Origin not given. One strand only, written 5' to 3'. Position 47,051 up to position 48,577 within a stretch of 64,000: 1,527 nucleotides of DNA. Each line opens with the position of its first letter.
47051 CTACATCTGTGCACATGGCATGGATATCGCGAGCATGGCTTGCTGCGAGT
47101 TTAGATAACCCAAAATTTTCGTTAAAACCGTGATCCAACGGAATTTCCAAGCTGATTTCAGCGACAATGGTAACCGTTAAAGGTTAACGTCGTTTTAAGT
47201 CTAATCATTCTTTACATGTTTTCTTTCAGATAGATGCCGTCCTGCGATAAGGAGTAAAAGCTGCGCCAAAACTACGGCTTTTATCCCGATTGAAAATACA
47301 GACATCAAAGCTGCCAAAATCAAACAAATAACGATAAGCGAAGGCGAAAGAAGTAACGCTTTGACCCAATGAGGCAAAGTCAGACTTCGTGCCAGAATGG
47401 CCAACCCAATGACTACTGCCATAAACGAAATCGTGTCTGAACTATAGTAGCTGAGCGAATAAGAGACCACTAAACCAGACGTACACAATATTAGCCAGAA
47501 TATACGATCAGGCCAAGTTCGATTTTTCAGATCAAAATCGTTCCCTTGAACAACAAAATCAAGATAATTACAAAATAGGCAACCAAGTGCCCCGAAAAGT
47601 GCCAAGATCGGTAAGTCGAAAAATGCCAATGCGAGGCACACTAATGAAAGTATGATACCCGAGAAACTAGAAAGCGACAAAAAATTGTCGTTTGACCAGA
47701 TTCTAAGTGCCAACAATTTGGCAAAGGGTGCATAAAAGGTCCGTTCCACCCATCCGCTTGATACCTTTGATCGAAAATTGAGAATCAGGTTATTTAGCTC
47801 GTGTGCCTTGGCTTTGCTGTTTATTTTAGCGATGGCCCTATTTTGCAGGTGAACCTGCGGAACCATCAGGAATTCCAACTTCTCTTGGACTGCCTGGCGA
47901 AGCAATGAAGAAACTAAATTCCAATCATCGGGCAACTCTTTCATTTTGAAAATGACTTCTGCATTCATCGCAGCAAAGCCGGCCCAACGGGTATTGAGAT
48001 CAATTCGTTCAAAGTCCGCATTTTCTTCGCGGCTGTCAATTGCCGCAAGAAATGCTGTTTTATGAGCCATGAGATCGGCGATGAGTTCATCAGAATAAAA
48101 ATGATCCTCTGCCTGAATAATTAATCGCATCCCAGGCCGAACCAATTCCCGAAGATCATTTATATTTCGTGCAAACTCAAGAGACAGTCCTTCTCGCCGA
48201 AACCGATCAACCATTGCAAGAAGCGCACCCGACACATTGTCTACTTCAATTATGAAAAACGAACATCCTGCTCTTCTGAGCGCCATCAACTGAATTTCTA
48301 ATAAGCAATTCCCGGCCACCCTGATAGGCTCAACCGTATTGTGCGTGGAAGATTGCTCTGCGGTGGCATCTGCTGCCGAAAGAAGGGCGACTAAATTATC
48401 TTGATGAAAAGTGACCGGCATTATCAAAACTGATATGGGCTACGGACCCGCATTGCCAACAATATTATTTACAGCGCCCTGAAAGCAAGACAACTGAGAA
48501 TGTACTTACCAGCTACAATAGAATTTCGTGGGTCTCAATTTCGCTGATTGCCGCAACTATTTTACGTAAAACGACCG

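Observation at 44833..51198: Compact five-gene cluster of signalling-like proteins whose recognisable phospho-acceptor and catalytic motifs all appear substituted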

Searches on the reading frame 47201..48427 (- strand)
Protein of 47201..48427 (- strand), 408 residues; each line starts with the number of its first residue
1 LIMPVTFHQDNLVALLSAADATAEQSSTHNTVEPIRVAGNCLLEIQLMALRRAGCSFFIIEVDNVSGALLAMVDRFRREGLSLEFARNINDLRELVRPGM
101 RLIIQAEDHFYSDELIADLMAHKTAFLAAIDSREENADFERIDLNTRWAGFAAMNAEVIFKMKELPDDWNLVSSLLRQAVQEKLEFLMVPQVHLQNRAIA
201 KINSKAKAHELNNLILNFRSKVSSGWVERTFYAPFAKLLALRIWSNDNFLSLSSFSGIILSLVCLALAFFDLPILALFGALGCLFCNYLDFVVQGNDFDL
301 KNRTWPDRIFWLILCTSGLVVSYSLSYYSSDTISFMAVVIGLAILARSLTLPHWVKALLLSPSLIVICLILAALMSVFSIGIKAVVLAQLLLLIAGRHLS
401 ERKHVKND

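Call 3: search_protein_families(library=pfam, proteins=[window:47201-48427:-], max_evalue=1)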
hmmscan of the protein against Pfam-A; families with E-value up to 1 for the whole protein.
window:47201-48427:- (408 aa): 0 families

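Call 4: search_protein_families(library=ncbifam, proteins=[window:47201-48427:-], max_evalue=1)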
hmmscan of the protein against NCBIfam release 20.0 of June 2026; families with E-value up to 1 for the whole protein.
window:47201-48427:- (408 aa): 1 family
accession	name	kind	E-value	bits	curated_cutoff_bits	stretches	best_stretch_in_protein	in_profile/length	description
NF008593.0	PRK11560.1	equivalog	0.85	7.8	493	0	308-371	71-130/563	kdo(2)-lipid A phosphoethanolamine 7''-transferase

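Call 13: search_protein_families(library=pfam, alignment_id=A2, max_evalue=0.1)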
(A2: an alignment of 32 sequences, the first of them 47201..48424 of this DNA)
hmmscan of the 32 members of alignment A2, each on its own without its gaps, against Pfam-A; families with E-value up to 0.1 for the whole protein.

A. member 1, window:47201-48424:- (407 aa): 0 families

B. families by the number of members that match (of 32 scanned): 4 families
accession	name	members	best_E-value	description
PF23021.3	6TM_2nd_PGAP2IP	1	0.017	PGAP2IP, second transmembrane domain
PF07457.16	DUF1516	1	0.03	Protein of unknown function (DUF1516)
PF21212.3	Dimerisation2-like_dom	1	0.074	Dimerisation2-like domain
PF19529.4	DUF6057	1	0.098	Family of unknown function (DUF6057)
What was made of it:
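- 47201..48427 (-): Membrane pseudo-enzyme (406-408 aa): a cytoplasmic nucleotidyltransferase-like domain plus a 6-TM CDP-alcohol-phosphotransferase-like domain. Both catalytic signatures are absent. No Pfam hit in 32 members (call 13).
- No Pfam enzyme family is hit in 32 members (call 13).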

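Call 14: search_solved_structures(query=A2, max_evalue=10, show_alignments=2)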
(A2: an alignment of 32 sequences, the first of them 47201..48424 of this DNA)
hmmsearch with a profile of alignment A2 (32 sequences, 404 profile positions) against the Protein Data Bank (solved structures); distinct sequences matched with E-value up to 10: 29.
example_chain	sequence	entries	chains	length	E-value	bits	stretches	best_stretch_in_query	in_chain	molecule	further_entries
4mnd_A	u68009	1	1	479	5.7e-05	25.2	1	186-318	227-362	CTP L-myo-inositol-1-phosphate cytidylyltransferase/CDP-L-myo-inositol myo-inositolphospho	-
2l69_A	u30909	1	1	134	9.2e-05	24.5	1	38-95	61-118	Rossmann 2x3 fold protein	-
5z09_A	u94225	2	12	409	0.00015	23.9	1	27-62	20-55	Dual sugar-1-phosphate nucleotidylyltransferase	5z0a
2ggo_A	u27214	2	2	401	0.0003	22.8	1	27-62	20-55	401aa long hypothetical glucose-1-phosphate thymidylyltransferase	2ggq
1jyk_A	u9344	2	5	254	0.0035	19.3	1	27-63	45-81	CTP:phosphocholine Cytidylyltransferase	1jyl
4y7t_A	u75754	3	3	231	0.016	17.2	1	27-58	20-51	Nucleotidyl transferase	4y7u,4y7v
3ct7_A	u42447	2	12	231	0.018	17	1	45-104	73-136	D-allulose-6-phosphate 3-epimerase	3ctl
7whr_B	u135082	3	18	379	0.021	16.8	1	28-83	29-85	Nucleotidyl transferase family protein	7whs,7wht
7d72_K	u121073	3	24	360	0.057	15.3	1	28-70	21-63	Mannose-1-phosphate guanyltransferase beta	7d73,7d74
3qja_A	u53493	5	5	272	0.064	15.2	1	43-101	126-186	Indole-3-glycerol phosphate synthase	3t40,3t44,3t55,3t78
8hhd_A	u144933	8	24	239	0.11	14.4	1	12-59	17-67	Nucleotidyl transferase | N-acetylmuramate alpha-1-phosphate uridylyltransferase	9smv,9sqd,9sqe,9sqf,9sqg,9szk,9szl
9o90_A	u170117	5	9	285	0.13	14.2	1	26-74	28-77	UTP--glucose-1-phosphate uridylyltransferase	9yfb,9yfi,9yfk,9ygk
4j29_A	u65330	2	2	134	0.19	13.6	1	45-95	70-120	Engineered Protein OR258 | DE NOVO DESIGNED PROTEIN OR258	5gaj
5vkv_A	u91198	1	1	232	0.2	13.6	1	240-329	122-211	Cytochrome c-type biogenesis protein CcdA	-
6knj_A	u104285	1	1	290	0.2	13.6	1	26-73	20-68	UTP--glucose-1-phosphate uridylyltransferase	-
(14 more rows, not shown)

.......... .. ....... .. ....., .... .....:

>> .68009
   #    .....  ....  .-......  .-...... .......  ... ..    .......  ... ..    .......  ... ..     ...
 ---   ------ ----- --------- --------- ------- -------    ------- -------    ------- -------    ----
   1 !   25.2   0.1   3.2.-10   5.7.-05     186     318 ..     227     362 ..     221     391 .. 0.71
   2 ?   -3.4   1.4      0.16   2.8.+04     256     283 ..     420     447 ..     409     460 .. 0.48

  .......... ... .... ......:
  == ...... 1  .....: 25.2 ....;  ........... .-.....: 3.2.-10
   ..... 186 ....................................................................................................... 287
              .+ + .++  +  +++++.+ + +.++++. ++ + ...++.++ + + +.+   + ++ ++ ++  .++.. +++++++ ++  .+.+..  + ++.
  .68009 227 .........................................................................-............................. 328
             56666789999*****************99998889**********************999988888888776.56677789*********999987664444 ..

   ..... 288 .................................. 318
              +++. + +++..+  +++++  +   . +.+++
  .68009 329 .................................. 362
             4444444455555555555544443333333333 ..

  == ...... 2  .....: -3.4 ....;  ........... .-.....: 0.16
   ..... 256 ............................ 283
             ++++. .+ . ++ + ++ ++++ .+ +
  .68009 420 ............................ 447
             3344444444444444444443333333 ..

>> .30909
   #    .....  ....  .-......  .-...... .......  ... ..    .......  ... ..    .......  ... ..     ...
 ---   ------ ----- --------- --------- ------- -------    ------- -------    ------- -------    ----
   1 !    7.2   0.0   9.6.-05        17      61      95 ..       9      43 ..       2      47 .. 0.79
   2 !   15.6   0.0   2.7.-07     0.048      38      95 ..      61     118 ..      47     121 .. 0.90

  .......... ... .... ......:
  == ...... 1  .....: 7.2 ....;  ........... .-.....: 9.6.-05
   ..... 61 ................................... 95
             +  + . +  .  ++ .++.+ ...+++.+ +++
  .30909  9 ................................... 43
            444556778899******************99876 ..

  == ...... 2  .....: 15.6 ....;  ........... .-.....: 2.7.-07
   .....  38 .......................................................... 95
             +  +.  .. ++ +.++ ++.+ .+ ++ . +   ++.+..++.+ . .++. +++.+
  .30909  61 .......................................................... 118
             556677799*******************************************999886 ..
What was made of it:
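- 47201..48427 (-): Profile versus PDB: 4mnd 5.7e-5, sugar-1-P NTases ~1e-4 (call 14).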

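Call 18: find_homologous_proteins(query=window:47201-48424:-, max_evalue=0.001)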
Query window:47201-48424:- (407 aa): 15 proteins with E <= 0.001 among 8000 candidates.
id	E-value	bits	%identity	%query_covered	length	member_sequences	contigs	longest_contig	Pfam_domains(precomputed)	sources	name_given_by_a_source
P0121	3.7e-261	884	100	100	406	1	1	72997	-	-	-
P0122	7.7e-212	722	83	100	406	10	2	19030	-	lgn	-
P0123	3.3e-209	713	82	100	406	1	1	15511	-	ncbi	-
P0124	7.2e-127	442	53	100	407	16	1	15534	-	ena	-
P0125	3.3e-112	394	48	99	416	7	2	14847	-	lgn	-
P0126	7.7e-111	389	47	99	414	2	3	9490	-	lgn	-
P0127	5.6e-87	311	40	100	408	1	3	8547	-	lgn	-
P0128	3.2e-78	282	39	97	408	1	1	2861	-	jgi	jgi:hypothetical protein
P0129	1.7e-66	243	35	96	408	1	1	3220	-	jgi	jgi:hypothetical protein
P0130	1.6e-50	191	38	71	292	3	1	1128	-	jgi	jgi:hypothetical protein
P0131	5.8e-43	166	35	70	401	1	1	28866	-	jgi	jgi:hypothetical protein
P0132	6.2e-39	152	36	61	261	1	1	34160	-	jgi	jgi:hypothetical protein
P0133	4.2e-22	97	30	50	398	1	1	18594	-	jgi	jgi:hypothetical protein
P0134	1.0e-16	79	28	55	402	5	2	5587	-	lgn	-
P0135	9.2e-16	76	28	64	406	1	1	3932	-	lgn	-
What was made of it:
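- Checked: A minor point: gene callers start the NTase-like gene at the ATG 6 nt downstream of the TTG (406 aa, call 18).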

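Call 29: predict_structure(alignment_id=A3)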
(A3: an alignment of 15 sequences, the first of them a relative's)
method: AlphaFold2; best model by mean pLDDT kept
length: 406 residues; sequences in the alignment: 15
mean_pLDDT: 83.5   pTM: 0.76
mean pLDDT of the five models: 83.5, 82.5, 81.9, 81.0, 80.8
residues with pLDDT >= 90: 133; 70-90: 229; 50-70: 20; < 50: 24
segments of 3 or more residues with pLDDT < 50: 1-5, 20-29, 295-300, 404-406
pLDDT, mean of each block of 10 residues (from residue 1): 52 74 39 78 88 89 80 86 89 89 90 89 89 79 88 89 78 88 89 86 86 86 87 89 81 88 94 94 91 58 81 93 80 91 85 86 94 91 93 83 51
secondary structure, 60 per line:
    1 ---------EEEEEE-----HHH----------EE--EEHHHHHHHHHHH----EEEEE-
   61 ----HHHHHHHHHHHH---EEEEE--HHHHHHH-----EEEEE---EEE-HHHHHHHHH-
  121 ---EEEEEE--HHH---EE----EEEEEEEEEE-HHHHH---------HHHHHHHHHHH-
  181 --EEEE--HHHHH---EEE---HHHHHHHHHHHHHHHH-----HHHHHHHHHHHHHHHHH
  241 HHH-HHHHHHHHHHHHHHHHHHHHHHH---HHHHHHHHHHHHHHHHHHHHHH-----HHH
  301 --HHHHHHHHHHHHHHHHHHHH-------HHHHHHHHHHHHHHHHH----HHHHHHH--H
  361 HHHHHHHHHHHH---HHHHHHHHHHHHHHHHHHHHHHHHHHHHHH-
elements in order: E10-15 H40-50 E55-59 H65-76 E80-84 H87-93 E99-103 E107-109 H111-119 E124-129 E144-153 H155-159 H169-179 E183-186 H189-193 E197-199 H203-218 H224-243 H245-267 H271-292 H303-322 H330-346 H351-357 H360-372 H376-405
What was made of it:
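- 47201..48427 (-): AF2 pLDDT 83.5 (call 29).
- On IPCT-DIPPS-type bifunctional nucleotidyltransferase / CDP-alcohol phosphotransferase: The model has pLDDT 83.5 (call 29). Residues 20-29 have pLDDT below 50 (call 29).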

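Call 35: fold_search(model_id=the predicted structure, library=pdb)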
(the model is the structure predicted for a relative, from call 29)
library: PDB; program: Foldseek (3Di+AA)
matches with E <= 10: 547; with E <= 0.001: 156
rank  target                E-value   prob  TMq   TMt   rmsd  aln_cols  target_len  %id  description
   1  4mnd                  7.9e-09  1.00  0.57  0.57   6.6       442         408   14  Crystal structure of Archaeoglobus fulgidus IPCT-DIPPS bifunctional membrane protein (released 2014-07-02)
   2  4o6m_B                4.9e-08  1.00  0.50  0.57   7.0       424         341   11  Structure of AF2299, a CDP-alcohol phosphotransferase (CMP-bound) (released 2014-05-14)
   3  4o6n_A                1.2e-07  1.00  0.50  0.58   6.9       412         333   14  Structure of AF2299, a CDP-alcohol phosphotransferase (CDP-bound) (released 2014-05-14)
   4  4o6m_A                1.4e-07  1.00  0.51  0.60   6.5       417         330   13  Structure of AF2299, a CDP-alcohol phosphotransferase (CMP-bound) (released 2014-05-14)
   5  4q7c_A                4.6e-07  1.00  0.49  0.58   6.6       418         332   13  Structure of AF2299, a CDP-alcohol phosphotransferase (released 2014-05-28)
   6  8hhd_B                4.1e-06  1.00  0.37  0.62   4.8       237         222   17  Crystal structure of PaMurU (released 2023-11-22)
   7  6n0u_D                4.1e-06  1.00  0.39  0.52   8.5       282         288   14  Crystal structure of a glucose-1-phosphate thymidylyltransferase from Burkholderia phymatum bound to 2'-deoxy-thymidin (released 2018-11-21)
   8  7x8k_A                4.5e-06  1.00  0.40  0.44   4.6       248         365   14  Arabidopsis GDP-D-mannose pyrophosphorylase (VTC1) structure (product-bound) (released 2022-05-18)
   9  5z0a_E                6.4e-06  1.00  0.36  0.37   5.3       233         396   13  ST0452(Y97N)-GlcNAc binding form (released 2018-10-31)
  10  7x8j_A                6.8e-06  1.00  0.38  0.42   6.2       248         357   14  Arabidopsis GDP-D-mannose pyrophosphorylase (VTC1) structure (unliganded) (released 2022-05-18)
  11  7x8k_C                7.1e-06  1.00  0.40  0.45   4.9       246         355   14  Arabidopsis GDP-D-mannose pyrophosphorylase (VTC1) structure (product-bound) (released 2022-05-18)
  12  5z0a_A                8.3e-06  1.00  0.35  0.36   5.8       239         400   13  ST0452(Y97N)-GlcNAc binding form (released 2018-10-31)
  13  4y7t                  9.2e-06  1.00  0.38  0.66   4.4       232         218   19  Structural analysis of MurU (released 2015-03-18)
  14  3zlk_A                9.7e-06  1.00  0.40  0.52   7.8       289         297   13  Pseudomonas aeruginosa RmlA in complex with allosteric inhibitor (released 2013-02-20)
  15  6n0u_A                9.7e-06  1.00  0.40  0.52   9.4       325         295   15  Crystal structure of a glucose-1-phosphate thymidylyltransferase from Burkholderia phymatum bound to 2'-deoxy-thymidin (released 2018-11-21)
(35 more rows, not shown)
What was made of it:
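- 47201..48427 (-): The top Foldseek hit is 4mnd IPCT-DIPPS over the full length, E 8e-9, followed by AF2299 (call 35).
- On IPCT-DIPPS-type bifunctional nucleotidyltransferase / CDP-alcohol phosphotransferase: Foldseek 4mnd E 8e-9 over 442 columns, then AF2299 (call 35).
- Full-length IPCT-DIPPS fold (call 35).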

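Call 74: search_dna_similar(query=window:47201-48424:-, collection=plasmids, mode=protein, max_evalue=0.01, max_rows=15)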
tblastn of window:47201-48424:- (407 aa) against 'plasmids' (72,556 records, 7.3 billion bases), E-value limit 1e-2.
Records with a match: 1; places in all: 1; records where one place covers at least 80% of the query: 0.
Best place of each record, by identity: <60% 1.
By first word of the organism name: Sphingomonas 1.
By predicted mobility (MOB-suite, as given by PLSDB): non-mobilizable 1.
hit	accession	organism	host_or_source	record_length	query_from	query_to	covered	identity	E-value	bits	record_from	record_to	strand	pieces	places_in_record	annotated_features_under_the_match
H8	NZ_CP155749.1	Sphingomonas parapaucimobilis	Chinese cabbage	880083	7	237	57%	27.1%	5e-7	59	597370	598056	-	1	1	hypothetical protein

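Call 99: search_protein_families(library=padloc, proteins=[window:47201-48427:-], max_evalue=0.01)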
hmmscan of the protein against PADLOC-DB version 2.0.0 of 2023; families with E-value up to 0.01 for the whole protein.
window:47201-48427:- (408 aa): 0 families
